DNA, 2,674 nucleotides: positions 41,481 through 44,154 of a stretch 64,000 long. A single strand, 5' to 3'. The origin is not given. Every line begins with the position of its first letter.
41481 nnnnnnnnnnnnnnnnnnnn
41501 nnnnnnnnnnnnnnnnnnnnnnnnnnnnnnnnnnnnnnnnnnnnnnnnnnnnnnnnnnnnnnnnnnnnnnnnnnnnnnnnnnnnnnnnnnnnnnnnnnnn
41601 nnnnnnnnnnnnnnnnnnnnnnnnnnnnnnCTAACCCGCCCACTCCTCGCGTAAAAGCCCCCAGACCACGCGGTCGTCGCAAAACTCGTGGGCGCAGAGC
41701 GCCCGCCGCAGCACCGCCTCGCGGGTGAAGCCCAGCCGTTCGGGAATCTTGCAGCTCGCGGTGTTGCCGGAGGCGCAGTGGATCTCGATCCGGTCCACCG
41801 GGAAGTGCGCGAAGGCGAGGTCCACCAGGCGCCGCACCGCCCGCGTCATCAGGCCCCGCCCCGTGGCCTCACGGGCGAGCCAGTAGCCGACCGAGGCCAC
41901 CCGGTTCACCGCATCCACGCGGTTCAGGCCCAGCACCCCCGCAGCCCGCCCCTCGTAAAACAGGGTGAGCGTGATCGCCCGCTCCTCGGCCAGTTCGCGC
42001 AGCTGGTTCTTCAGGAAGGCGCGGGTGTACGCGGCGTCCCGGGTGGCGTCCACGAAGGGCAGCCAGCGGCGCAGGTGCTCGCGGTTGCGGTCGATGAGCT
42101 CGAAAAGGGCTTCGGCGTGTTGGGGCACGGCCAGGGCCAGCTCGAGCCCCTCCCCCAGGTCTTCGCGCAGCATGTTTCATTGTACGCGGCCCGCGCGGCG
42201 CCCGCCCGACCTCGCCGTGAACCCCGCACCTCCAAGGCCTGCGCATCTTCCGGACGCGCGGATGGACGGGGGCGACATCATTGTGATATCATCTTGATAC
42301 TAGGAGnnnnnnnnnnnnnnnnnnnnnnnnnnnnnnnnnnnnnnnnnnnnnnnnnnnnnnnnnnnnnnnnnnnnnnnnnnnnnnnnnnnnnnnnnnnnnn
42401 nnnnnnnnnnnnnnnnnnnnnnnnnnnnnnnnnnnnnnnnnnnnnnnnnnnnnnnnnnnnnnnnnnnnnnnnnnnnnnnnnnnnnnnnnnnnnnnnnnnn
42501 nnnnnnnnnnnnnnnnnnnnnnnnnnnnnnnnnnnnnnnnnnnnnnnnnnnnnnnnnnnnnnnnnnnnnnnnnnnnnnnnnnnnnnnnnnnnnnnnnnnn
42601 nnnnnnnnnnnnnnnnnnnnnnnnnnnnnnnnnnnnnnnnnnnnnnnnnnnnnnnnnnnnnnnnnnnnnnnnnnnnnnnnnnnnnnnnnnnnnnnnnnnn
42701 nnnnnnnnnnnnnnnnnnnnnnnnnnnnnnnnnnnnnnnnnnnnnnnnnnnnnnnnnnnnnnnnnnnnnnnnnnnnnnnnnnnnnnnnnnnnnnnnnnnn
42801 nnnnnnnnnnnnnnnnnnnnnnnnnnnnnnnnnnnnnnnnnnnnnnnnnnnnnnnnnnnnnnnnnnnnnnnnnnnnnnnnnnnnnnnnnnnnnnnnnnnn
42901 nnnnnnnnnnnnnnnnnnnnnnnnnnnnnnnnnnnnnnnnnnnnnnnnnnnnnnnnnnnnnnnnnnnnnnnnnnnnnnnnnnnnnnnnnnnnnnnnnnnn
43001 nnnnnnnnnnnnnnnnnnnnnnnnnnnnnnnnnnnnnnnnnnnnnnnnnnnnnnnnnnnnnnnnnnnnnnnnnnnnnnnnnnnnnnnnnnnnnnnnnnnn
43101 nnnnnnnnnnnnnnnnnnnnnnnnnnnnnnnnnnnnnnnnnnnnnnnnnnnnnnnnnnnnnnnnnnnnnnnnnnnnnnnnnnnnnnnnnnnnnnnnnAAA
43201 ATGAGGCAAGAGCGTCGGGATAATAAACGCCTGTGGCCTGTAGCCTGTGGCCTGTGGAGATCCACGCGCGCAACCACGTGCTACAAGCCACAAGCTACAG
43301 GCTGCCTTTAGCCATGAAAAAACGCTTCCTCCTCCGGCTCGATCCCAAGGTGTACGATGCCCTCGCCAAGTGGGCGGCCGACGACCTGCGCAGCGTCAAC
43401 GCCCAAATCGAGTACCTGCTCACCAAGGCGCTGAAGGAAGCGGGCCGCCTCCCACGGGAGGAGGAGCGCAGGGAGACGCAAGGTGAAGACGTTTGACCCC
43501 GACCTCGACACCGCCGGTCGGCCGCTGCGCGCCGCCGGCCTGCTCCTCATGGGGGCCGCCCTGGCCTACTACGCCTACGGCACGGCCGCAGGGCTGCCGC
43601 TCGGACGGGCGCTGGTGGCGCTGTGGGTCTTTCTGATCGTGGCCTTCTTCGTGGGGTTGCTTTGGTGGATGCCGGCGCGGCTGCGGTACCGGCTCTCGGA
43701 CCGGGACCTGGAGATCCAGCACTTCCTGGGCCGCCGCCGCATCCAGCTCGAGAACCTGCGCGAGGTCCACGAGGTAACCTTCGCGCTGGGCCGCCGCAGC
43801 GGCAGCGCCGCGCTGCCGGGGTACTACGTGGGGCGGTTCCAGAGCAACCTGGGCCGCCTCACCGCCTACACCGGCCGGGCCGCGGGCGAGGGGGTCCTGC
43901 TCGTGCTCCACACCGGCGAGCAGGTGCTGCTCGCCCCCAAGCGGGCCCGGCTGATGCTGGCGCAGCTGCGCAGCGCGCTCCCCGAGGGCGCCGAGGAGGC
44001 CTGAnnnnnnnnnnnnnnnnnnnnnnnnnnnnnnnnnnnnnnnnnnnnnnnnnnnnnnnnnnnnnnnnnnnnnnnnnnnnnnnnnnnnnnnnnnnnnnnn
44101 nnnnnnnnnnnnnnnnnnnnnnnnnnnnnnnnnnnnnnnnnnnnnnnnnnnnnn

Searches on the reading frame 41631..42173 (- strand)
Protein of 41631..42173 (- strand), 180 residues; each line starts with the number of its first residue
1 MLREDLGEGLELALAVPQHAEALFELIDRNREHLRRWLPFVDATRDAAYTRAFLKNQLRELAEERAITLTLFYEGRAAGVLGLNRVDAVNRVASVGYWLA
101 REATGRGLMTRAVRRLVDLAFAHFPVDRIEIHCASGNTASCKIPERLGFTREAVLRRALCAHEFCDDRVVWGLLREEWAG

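Call 27: search_protein_families(library=pfam, proteins=[window:41631-42173:-], max_evalue=0.00001)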
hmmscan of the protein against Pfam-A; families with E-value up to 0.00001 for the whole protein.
window:41631-42173:- (180 aa): 2 families
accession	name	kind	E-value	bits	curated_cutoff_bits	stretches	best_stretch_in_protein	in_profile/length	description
PF13302.13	Acetyltransf_3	-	1.2e-23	84.8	25.4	1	12-150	4-138/138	Acetyltransferase (GNAT) domain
PF00583.31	Acetyltransf_1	-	1.1e-11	45.4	20.7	1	50-149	17-116/116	Acetyltransferase (GNAT) family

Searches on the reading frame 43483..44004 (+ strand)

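Call 27: search_protein_families(library=pfam, proteins=[window:43483-44004:+], max_evalue=0.00001)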
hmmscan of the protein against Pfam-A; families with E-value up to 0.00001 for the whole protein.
window:43483-44004:+ (173 aa): 1 family
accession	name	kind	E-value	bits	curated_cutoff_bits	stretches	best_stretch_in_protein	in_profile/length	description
PF10882.14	bPH_5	-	3.2e-07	30.8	22.5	1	68-164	2-98/100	Bacterial PH domain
